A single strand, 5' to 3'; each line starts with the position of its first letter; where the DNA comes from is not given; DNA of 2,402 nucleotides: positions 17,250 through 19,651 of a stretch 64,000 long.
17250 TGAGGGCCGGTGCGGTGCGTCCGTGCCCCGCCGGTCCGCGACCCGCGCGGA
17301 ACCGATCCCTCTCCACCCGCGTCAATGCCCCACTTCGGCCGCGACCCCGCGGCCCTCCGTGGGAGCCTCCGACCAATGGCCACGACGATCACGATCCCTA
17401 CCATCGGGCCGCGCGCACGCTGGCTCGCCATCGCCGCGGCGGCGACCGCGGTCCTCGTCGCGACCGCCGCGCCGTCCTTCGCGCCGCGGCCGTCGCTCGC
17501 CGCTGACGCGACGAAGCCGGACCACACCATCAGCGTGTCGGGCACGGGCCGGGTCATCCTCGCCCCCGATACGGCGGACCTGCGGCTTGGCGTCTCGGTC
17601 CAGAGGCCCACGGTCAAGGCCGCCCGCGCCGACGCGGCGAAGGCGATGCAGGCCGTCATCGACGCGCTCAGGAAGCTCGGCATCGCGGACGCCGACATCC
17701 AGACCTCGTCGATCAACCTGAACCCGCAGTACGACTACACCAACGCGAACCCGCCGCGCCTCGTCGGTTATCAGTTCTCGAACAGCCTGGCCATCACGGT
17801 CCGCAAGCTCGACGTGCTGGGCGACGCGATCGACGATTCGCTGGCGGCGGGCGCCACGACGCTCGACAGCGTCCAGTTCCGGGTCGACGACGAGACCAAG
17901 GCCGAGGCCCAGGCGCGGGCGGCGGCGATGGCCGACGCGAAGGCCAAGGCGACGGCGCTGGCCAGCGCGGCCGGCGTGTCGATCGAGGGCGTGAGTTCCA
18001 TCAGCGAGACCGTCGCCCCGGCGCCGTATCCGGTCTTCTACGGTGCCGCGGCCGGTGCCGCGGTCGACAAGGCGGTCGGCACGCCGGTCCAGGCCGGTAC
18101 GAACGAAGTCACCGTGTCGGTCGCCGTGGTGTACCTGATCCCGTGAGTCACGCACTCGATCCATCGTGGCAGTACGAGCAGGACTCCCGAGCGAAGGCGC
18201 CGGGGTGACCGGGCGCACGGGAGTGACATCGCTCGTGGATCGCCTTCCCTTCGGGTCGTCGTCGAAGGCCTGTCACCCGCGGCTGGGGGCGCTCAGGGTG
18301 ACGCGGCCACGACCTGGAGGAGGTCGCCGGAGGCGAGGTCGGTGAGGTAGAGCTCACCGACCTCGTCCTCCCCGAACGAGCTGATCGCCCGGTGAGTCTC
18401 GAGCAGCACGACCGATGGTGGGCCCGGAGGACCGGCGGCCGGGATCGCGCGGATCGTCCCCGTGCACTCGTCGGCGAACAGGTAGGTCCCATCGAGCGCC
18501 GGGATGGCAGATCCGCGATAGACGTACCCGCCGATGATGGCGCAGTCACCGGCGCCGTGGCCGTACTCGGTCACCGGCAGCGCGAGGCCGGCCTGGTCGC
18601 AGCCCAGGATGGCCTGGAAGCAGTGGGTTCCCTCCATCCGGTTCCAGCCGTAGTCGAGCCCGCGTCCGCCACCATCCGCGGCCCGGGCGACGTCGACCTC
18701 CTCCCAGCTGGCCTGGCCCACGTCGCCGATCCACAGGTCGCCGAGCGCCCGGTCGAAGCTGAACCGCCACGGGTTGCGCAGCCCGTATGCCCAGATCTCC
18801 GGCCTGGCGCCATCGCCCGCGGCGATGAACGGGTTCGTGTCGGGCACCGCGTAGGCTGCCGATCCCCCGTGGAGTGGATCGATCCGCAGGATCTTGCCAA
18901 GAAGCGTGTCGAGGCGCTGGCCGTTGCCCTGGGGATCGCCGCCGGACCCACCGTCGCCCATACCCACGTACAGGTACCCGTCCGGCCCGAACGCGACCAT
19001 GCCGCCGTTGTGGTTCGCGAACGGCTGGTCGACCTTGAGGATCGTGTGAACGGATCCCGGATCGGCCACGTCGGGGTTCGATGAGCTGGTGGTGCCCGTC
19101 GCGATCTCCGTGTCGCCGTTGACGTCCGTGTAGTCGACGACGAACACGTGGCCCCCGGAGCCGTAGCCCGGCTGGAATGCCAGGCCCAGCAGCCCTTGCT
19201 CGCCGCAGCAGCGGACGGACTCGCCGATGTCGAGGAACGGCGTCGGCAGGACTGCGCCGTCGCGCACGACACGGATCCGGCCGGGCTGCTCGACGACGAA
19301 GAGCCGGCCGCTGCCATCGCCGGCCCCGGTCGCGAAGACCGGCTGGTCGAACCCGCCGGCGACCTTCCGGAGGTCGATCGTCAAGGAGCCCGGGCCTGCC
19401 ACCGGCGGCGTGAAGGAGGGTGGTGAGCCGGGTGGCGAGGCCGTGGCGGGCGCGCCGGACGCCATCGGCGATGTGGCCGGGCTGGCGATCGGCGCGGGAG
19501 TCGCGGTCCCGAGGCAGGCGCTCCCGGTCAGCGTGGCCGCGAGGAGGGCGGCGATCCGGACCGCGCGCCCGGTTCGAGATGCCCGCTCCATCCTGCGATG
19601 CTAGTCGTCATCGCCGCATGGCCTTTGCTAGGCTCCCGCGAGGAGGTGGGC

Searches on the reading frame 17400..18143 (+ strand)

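Call 47: search_protein_families(library=ncbifam, proteins=[window:17400-18143:+], max_evalue=0.00001)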
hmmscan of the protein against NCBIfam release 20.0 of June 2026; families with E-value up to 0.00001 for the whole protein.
window:17400-18143:+ (248 aa): 1 family
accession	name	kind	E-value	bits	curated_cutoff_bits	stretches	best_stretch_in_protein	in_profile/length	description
NF008299.0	PRK11087.1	equivalog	4.4e-38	131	249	1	16-245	8-234/238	oxidative stress defense protein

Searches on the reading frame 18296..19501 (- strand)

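Call 80: search_protein_families(library=pfam, proteins=[window:18296-19501:-], max_evalue=0.00001)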
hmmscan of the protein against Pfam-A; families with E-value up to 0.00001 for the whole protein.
window:18296-19501:- (402 aa): 1 family
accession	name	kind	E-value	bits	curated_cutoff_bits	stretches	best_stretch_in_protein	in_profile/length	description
PF07995.17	GSDH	-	1.2e-33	117.2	25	1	62-343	12-276/332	Glucose / Sorbosone dehydrogenase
